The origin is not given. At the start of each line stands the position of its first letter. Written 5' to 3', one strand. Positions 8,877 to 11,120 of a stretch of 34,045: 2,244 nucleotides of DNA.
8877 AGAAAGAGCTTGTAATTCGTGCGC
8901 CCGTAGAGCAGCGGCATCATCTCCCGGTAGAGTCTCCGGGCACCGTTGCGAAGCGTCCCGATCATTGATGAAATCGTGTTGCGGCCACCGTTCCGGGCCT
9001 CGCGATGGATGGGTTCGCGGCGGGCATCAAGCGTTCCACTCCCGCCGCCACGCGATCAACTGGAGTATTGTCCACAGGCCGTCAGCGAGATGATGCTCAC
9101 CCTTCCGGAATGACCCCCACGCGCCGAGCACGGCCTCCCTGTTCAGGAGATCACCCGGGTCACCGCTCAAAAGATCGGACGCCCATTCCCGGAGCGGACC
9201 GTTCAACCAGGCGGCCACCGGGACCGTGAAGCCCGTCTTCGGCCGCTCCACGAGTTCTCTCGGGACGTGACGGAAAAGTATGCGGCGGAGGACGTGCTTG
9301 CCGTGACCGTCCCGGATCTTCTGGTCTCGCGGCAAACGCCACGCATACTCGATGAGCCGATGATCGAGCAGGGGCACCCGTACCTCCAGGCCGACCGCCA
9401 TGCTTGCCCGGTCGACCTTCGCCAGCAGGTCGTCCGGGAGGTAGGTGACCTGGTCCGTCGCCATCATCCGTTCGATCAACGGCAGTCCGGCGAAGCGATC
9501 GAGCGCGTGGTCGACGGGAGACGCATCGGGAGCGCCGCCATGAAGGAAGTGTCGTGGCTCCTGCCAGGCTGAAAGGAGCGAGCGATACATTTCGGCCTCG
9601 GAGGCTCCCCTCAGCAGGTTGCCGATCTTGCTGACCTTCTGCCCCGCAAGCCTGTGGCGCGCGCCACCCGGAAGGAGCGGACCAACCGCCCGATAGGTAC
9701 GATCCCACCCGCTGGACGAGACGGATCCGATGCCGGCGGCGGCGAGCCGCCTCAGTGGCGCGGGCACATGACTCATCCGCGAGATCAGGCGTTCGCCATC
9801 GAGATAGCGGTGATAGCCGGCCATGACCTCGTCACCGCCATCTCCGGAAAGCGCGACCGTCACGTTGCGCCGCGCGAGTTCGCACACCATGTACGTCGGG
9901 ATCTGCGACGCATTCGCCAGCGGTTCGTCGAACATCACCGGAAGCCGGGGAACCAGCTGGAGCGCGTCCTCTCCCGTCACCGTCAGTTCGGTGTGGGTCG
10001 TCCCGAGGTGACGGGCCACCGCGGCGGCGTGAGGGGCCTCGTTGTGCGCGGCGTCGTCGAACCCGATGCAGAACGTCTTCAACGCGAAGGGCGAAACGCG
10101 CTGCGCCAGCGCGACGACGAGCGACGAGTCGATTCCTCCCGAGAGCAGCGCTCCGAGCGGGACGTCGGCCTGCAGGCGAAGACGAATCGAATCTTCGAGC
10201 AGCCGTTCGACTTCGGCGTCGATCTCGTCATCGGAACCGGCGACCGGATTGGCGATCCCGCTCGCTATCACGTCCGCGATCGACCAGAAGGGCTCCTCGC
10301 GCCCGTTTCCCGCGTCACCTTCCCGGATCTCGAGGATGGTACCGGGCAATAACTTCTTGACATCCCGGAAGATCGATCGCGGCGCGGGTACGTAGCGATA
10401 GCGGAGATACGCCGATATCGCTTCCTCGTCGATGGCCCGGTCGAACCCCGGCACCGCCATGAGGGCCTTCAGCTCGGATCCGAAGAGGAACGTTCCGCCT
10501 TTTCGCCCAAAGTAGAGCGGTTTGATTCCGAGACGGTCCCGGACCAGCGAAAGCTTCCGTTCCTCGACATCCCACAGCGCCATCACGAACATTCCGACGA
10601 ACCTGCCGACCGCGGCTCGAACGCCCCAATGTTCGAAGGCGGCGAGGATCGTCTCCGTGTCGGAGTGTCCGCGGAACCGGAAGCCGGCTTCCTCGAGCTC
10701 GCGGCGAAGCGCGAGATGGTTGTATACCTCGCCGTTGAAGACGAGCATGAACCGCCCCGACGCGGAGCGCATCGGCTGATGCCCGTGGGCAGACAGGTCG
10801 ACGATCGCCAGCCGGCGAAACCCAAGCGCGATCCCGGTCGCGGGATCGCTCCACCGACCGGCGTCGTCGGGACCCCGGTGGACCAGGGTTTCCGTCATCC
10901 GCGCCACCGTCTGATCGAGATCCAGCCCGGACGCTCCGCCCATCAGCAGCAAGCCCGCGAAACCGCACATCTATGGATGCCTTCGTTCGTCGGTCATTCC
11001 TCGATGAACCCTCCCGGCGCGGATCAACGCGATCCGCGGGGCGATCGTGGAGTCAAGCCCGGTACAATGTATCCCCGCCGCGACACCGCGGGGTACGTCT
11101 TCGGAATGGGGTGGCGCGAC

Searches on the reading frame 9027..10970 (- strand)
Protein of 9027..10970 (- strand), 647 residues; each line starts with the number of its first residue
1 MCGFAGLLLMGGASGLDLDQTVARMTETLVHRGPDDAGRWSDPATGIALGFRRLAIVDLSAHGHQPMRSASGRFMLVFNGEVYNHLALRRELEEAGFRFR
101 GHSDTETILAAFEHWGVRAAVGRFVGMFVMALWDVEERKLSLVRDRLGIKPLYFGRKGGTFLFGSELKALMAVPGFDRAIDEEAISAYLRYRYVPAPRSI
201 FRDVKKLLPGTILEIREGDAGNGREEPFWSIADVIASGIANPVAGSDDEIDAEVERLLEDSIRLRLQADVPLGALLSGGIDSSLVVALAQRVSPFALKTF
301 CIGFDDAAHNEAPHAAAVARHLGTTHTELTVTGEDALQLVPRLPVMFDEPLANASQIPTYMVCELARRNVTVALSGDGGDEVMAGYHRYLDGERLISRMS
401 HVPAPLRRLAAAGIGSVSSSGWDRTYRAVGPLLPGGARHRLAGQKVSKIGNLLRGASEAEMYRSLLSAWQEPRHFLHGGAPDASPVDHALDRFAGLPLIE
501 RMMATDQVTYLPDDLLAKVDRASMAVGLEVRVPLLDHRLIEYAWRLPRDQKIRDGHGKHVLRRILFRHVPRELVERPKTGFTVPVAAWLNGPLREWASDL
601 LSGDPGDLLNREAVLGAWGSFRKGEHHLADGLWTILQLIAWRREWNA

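Call 8: search_protein_families(library=pfam, proteins=[window:9027-10970:-])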
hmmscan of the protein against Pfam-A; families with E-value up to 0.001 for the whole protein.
window:9027-10970:- (647 aa): 3 families
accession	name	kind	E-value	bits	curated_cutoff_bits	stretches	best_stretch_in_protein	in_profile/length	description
PF00733.27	Asn_synthase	-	8.5e-106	355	21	1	253-642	1-353/354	Asparagine synthase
PF13522.11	GATase_6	-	1.2e-42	145.4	27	1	34-166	1-130/130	Glutamine amidotransferase domain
PF13537.11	GATase_7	-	1.3e-42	145.1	25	1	52-172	2-123/123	Glutamine amidotransferase domain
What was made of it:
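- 9027..10970 (-): asnB-type amidotransferase, first gene downstream of copy 1. PIG-L deacetylase and a Wzy_C polymerase/ligase follow. Pfam Asn_synthase 8.5e-106 (call 8).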

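Call 18: find_encoding_contigs(protein=window:9027-10970:-, flank=6000, max_places=6)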
Protein window:9027-10970:- (647 aa): no gene with exactly this product is on record in the collection.

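Call 38: find_homologous_proteins(query=window:9027-10970:-, max_evalue=1e-50)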
Query window:9027-10970:- (647 aa): 8000 proteins with E <= 1e-50 among 8000 candidates; the best 120 are listed.
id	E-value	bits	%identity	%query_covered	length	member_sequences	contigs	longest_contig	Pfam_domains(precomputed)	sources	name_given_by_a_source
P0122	0.0e+0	1467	100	100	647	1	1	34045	PF00733.28,PF13522.12,PF13537.12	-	-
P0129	0.0e+0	1307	88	100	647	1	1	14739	PF00733.28,PF13522.12,PF13537.12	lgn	-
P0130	3.1e-294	996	68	100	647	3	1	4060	PF00733.28,PF13522.12,PF13537.12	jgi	-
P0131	4.8e-264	896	64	100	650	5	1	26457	PF00733.28,PF13522.12,PF13537.12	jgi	jgi:asparagine synthase (glutamine-hydrolysing)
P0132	2.9e-259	880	63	100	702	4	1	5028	PF00733.28,PF13522.12,PF13537.12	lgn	-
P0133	2.9e-253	860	61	100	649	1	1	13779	PF00733.28,PF13522.12,PF13537.12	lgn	-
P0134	1.7e-252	858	60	100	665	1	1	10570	PF00733.28,PF13522.12,PF13537.12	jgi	jgi:asparagine synthase (glutamine-hydrolysing)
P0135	5.4e-252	856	61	100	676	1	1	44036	PF00733.28,PF13522.12,PF13537.12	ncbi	ncbi:MAG TPA: asparagine synthase (glutamine-hydrolyzing) [Longimicrobiales bacterium]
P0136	3.9e-249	847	61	100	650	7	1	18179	PF00733.28,PF13522.12,PF13537.12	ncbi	ncbi:MAG TPA: asparagine synthase (glutamine-hydrolyzing) [Longimicrobiales bacterium]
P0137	4.9e-249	846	60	100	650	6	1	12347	PF00733.28,PF13522.12,PF13537.12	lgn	-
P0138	9.0e-248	842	59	100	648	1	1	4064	PF00733.28,PF13522.12,PF13537.12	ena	-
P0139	5.8e-247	840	59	100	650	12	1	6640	PF00733.28,PF13522.12,PF13537.12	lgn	-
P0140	5.7e-246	836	61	100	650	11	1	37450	PF00733.28,PF13522.12,PF13537.12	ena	-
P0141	1.2e-245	835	60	98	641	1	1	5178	PF00733.28,PF13522.12,PF13537.12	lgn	-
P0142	1.4e-245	835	60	100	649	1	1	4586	PF00733.28,PF13522.12,PF13537.12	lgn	-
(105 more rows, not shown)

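Call 39: find_encoding_contigs(protein=P0129, flank=10000, max_places=4)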
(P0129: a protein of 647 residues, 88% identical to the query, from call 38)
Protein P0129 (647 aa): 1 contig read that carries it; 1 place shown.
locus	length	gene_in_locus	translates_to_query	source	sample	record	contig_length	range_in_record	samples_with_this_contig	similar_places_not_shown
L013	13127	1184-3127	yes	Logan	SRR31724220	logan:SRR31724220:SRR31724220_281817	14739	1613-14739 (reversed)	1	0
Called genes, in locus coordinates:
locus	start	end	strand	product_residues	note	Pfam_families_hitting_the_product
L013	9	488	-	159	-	PF13683:rve_3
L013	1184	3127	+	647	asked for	PF13522:GATase_6, PF13537:GATase_7, PF00733:Asn_synthase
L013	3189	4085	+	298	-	PF02585:PIG-L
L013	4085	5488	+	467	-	PF04932:Wzy_C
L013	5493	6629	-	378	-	PF00534:Glycos_transf_1, PF13692:Glyco_trans_1_4, PF13524:Glyco_trans_1_2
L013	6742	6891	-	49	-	-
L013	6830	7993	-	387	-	PF15632:ATPgrasp_Ter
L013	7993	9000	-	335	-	PF13439:Glyco_transf_4, PF13579:Glyco_trans_4_4, PF20706:GT4-conflict (weak), PF00534:Glycos_transf_1, PF13692:Glyco_trans_1_4, PF13524:Glyco_trans_1_2 (weak)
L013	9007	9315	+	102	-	-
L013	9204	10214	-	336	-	-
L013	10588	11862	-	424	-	-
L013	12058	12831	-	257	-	PF22624:AASDHPPT_N, PF01648:ACPS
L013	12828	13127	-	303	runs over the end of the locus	PF00561:Abhydrolase_1 (weak), PF12146:Hydrolase_4 (weak)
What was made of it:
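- In L013 the element travels with asnB even though a transposase fragment lies upstream (call 39). L013 has a transposase fragment upstream, so a promoter must lie close to or inside the unit (call 39). The element travels with asnB in L013 (call 39). A transposase fragment lies next to the L013 copy (call 39).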

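Call 40: find_encoding_contigs(protein=P0130, flank=10000, max_places=4)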
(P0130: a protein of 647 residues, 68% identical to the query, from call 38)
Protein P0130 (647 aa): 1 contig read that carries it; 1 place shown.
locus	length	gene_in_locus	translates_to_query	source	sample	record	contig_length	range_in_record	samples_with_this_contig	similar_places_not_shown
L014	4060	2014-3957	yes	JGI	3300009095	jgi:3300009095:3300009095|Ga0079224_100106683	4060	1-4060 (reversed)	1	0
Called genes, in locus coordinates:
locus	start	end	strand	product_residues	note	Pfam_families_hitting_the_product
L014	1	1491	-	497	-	?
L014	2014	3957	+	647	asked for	PF13522:GATase_6, PF13537:GATase_7, PF00733:Asn_synthase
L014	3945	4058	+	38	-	?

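Call 41: find_encoding_contigs(protein=P0131, flank=10000, max_places=4)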
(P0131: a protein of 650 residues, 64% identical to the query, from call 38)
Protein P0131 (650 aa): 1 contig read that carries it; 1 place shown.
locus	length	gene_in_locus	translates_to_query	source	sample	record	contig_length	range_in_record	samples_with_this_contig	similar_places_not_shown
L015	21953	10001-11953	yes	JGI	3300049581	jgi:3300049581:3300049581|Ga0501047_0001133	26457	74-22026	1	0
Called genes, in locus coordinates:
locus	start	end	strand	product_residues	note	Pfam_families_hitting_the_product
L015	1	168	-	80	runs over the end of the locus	?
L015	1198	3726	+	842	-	PF02369:Big_1 (faint), PF22359:Big-like (faint), PF02368:Big_2, PF26182:Ig_NUP210_5th (weak), PF26918:Ig_Eae (weak), PF02368:Big_2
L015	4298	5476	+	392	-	PF13439:Glyco_transf_4, PF13579:Glyco_trans_4_4, PF00534:Glycos_transf_1, PF13692:Glyco_trans_1_4, PF13524:Glyco_trans_1_2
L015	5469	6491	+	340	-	PF01522:Polysacc_deac_1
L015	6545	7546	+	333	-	PF03706:LPG_synthase_TM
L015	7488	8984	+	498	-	PF13231:PMT_2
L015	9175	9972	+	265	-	PF00535:Glycos_transf_2, PF13641:Glyco_tranf_2_3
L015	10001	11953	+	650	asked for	PF13522:GATase_6, PF13537:GATase_7, PF00733:Asn_synthase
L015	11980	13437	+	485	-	PF04932:Wzy_C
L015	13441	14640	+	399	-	PF15632:ATPgrasp_Ter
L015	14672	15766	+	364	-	PF13439:Glyco_transf_4, PF13579:Glyco_trans_4_4, PF20706:GT4-conflict, PF00534:Glycos_transf_1, PF13692:Glyco_trans_1_4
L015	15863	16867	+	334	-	-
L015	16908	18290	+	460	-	PF13579:Glyco_trans_4_4, PF13439:Glyco_transf_4, PF00534:Glycos_transf_1 (weak)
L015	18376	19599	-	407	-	PF13439:Glyco_transf_4, PF13477:Glyco_trans_4_2 (faint), PF13579:Glyco_trans_4_4, PF20706:GT4-conflict, PF00534:Glycos_transf_1, PF13692:Glyco_trans_1_4, PF13524:Glyco_trans_1_2 (weak)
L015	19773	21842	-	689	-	PF00034:Cytochrom_C, PF13442:Cytochrome_CBB3, PF01011:PQQ, PF13360:PQQ_2, PF13570:Beta-prop_ACSF4 (weak), PF01011:PQQ (weak)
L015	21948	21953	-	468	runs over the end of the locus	PF13204:Apiosidase, PF12904:Collagen_bind_2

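Call 66: find_encoding_contigs(protein=P0132, flank=6000, max_places=3)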
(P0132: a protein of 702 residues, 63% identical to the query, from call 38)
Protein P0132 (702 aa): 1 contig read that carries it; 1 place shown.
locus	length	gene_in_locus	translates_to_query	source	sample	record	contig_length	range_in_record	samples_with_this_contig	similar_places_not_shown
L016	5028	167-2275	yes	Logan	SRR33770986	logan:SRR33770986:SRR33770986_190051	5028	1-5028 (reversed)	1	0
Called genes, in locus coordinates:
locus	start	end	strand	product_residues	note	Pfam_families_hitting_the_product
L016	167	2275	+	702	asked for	PF13522:GATase_6, PF13537:GATase_7, PF00733:Asn_synthase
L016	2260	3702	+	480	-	PF04932:Wzy_C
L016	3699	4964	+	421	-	PF15632:ATPgrasp_Ter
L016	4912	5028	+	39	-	?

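Call 67: find_encoding_contigs(protein=P0133, flank=8000, max_places=3)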
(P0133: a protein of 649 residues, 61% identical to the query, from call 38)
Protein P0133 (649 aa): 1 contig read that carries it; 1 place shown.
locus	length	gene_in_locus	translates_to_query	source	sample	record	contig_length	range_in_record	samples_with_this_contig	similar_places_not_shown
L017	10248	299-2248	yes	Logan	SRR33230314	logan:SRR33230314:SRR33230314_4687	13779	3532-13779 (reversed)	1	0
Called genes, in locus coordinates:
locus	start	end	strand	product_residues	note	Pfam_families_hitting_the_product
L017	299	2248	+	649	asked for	PF13522:GATase_6, PF13537:GATase_7, PF00733:Asn_synthase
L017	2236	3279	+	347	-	PF13641:Glyco_tranf_2_3, PF00535:Glycos_transf_2, PF10111:Glyco_tranf_2_2, PF13632:Glyco_trans_2_3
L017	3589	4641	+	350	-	PF13692:Glyco_trans_1_4 (weak), PF00534:Glycos_transf_1 (weak)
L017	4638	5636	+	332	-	-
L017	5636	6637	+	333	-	PF13480:Acetyltransf_6, PF02388:FemAB (weak)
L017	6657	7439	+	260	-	-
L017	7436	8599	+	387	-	PF13439:Glyco_transf_4, PF13579:Glyco_trans_4_4, PF20706:GT4-conflict, PF00534:Glycos_transf_1, PF13692:Glyco_trans_1_4, PF13524:Glyco_trans_1_2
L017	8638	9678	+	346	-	PF00535:Glycos_transf_2, PF10111:Glyco_tranf_2_2, PF13641:Glyco_tranf_2_3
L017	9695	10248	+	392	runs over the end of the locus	PF15632:ATPgrasp_Ter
